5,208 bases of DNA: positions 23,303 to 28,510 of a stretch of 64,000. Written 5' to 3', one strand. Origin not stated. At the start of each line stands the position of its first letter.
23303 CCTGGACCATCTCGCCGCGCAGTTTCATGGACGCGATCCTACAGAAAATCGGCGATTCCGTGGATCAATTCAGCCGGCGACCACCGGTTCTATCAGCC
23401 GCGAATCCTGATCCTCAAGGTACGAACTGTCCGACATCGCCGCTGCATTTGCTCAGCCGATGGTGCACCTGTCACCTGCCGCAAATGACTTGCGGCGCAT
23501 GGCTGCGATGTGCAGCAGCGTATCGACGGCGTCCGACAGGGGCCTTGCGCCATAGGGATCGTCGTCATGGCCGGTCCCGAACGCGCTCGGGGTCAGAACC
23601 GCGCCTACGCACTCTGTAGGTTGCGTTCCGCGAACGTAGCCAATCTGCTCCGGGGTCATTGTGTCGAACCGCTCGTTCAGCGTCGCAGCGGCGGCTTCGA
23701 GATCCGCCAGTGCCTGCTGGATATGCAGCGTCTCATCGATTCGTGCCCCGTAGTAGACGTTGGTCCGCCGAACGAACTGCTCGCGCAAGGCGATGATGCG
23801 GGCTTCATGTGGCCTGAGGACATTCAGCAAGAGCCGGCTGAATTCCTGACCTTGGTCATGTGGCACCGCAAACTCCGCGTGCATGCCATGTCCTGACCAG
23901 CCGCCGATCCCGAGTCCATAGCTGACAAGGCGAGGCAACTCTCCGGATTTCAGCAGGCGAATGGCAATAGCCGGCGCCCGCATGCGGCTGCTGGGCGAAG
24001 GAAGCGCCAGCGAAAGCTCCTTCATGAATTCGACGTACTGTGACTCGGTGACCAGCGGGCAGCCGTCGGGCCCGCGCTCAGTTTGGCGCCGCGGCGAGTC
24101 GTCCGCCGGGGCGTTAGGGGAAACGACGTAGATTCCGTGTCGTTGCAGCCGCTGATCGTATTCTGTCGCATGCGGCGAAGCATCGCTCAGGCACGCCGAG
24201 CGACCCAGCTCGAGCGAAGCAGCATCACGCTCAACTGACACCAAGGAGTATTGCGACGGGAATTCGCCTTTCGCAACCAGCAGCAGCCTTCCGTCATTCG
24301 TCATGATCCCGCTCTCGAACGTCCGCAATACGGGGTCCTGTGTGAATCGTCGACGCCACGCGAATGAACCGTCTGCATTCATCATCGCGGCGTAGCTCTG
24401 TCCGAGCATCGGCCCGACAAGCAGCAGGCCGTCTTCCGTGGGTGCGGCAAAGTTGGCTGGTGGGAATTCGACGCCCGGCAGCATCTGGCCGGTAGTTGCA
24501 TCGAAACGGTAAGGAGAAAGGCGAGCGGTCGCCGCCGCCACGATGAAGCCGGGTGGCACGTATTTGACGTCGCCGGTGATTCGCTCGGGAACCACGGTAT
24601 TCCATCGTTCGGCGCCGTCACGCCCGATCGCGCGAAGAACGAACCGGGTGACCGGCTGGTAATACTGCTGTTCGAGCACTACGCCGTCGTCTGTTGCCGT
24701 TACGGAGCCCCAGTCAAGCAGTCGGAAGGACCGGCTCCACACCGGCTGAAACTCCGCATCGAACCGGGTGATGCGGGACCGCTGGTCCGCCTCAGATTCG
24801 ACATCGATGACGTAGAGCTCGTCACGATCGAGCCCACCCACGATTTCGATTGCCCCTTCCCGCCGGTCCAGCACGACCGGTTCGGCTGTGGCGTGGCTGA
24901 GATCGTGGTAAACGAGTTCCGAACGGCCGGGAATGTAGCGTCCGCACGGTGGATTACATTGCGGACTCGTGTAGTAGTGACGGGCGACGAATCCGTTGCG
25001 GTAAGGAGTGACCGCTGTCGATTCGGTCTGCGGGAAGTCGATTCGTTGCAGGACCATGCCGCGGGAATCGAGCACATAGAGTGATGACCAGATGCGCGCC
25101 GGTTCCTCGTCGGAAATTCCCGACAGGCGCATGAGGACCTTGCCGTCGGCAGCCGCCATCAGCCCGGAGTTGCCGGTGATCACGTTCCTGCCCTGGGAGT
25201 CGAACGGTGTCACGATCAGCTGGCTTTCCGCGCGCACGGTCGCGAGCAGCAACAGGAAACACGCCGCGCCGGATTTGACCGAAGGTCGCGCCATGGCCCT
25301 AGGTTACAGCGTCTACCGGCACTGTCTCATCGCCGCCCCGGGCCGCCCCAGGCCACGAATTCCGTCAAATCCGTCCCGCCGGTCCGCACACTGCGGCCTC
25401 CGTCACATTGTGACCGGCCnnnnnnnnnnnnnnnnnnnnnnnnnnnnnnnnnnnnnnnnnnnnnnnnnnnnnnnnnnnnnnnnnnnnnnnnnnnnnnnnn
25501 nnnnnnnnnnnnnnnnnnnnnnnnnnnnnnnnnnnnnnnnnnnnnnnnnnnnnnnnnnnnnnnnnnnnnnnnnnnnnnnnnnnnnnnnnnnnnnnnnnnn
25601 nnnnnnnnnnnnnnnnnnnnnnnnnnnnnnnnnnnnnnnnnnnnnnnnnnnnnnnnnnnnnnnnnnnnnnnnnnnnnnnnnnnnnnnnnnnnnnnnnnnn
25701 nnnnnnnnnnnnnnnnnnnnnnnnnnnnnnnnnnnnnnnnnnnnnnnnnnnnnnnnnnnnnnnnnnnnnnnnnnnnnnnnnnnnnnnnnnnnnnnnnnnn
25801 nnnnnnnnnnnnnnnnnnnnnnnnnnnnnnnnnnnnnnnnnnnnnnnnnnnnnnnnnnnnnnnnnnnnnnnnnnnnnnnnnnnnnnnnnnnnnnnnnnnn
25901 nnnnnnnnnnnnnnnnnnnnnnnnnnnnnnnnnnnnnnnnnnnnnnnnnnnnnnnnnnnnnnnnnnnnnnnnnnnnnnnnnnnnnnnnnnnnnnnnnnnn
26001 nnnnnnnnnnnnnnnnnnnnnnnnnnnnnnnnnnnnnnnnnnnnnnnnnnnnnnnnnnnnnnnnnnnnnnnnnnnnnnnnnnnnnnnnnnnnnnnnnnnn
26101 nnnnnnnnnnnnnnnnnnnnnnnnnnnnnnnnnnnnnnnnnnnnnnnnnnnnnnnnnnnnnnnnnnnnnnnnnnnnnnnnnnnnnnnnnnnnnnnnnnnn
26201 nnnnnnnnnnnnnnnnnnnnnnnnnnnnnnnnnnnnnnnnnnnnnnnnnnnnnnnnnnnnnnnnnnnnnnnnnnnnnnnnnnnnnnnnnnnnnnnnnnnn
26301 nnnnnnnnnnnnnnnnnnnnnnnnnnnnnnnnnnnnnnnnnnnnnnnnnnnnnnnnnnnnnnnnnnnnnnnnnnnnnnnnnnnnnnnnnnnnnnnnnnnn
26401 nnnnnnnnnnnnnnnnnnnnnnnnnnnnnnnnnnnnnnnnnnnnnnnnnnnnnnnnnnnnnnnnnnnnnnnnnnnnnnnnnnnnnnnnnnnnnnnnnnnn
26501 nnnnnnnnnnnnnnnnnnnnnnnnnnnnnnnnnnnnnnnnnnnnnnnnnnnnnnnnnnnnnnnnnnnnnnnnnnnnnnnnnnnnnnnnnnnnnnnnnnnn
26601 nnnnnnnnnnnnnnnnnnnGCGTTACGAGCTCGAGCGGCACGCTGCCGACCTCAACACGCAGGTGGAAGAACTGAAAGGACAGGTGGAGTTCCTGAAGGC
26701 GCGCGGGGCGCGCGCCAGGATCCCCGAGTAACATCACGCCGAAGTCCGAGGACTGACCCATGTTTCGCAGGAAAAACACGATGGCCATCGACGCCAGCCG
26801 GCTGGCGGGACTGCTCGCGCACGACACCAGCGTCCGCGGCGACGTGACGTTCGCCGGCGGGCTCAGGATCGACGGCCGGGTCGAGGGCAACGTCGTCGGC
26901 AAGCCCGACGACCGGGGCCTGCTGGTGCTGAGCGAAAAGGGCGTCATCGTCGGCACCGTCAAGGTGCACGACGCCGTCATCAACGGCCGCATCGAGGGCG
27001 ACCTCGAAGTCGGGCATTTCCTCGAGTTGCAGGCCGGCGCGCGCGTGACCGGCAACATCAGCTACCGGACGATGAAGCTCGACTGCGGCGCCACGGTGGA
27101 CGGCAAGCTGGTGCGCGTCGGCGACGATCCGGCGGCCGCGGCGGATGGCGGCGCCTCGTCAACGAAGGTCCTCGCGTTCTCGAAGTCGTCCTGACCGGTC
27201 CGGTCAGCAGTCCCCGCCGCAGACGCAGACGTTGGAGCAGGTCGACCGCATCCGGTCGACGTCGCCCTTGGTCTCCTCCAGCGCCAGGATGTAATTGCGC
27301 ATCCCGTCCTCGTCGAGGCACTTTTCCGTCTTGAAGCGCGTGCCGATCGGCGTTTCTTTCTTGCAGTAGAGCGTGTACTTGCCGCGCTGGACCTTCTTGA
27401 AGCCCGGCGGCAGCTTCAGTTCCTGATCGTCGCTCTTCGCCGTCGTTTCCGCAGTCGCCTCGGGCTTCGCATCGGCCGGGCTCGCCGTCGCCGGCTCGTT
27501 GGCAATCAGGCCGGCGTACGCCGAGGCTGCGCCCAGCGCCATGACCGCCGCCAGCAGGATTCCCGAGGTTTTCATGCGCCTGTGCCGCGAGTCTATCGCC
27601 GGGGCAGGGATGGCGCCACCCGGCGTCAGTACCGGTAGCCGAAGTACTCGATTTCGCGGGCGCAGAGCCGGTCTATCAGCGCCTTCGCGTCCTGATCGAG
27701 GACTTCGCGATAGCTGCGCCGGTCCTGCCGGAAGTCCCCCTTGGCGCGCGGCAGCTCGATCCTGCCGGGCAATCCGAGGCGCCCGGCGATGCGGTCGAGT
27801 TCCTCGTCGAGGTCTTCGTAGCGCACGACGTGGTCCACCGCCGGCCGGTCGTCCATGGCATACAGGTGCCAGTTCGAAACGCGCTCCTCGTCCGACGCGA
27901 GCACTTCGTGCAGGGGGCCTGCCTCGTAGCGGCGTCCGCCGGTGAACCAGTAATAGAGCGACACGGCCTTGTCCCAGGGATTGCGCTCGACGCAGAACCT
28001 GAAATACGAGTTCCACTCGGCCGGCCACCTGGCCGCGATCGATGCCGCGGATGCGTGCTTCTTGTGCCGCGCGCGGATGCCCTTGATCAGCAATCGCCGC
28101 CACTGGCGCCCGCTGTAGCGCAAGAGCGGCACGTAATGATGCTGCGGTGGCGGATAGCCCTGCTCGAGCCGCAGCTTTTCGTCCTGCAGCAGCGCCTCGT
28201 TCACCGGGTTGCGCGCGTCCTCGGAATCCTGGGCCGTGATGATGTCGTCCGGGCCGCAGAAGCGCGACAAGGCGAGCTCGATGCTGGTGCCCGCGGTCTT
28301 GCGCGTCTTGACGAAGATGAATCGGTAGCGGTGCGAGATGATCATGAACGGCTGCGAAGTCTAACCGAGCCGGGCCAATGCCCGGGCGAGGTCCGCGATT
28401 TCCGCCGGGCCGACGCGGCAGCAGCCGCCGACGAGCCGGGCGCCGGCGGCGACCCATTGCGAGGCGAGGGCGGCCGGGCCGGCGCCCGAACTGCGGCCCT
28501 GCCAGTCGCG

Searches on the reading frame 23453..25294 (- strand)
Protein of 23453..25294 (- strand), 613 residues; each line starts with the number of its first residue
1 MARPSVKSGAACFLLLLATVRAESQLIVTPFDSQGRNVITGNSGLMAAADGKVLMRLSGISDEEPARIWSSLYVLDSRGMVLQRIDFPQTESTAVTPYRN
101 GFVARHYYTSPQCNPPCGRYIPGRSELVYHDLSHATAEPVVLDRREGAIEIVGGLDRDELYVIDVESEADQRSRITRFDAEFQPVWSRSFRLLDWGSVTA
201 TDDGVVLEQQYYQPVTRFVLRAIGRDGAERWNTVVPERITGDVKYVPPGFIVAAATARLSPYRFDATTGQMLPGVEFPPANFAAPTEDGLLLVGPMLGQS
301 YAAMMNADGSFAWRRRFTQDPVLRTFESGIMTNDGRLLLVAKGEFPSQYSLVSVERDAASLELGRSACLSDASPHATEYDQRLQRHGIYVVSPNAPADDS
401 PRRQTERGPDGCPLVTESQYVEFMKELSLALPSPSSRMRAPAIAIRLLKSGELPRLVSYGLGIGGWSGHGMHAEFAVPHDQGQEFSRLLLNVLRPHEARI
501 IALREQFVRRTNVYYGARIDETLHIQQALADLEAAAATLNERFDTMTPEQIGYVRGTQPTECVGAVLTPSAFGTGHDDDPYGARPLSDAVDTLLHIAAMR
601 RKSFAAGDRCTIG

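Call 10: search_protein_families(library=pfam, proteins=[window:23453-25294:-], max_evalue=0.01)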
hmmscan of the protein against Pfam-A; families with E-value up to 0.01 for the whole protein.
window:23453-25294:- (613 aa): 0 families

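Call 21: search_protein_families(library=ncbifam, proteins=[window:23453-25294:-], max_evalue=0.01)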
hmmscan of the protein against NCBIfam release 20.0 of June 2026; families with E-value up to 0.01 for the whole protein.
window:23453-25294:- (613 aa): 0 families

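Call 88: search_protein_families(library=phrogs, proteins=[window:23453-25294:-], max_evalue=0.001)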
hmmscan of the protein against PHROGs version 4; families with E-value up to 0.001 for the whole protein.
window:23453-25294:- (613 aa): 0 families

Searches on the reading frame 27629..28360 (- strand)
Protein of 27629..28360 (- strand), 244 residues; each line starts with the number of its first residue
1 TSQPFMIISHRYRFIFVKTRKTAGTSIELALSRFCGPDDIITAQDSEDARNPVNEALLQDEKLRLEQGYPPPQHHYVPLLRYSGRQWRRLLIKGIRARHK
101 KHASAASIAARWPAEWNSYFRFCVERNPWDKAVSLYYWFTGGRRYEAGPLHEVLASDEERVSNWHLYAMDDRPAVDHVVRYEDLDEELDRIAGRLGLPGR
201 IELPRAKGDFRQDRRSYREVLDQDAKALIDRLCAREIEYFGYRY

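Call 27: search_protein_families(library=pfam, proteins=[window:27629-28360:-], max_evalue=0.0001)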
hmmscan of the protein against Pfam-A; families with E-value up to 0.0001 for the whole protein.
window:27629-28360:- (244 aa): 1 family
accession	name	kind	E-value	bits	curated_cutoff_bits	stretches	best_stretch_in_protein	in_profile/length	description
PF03567.20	Sulfotransfer_2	-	5.1e-07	30.5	22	0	6-242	3-251/252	Sulfotransferase family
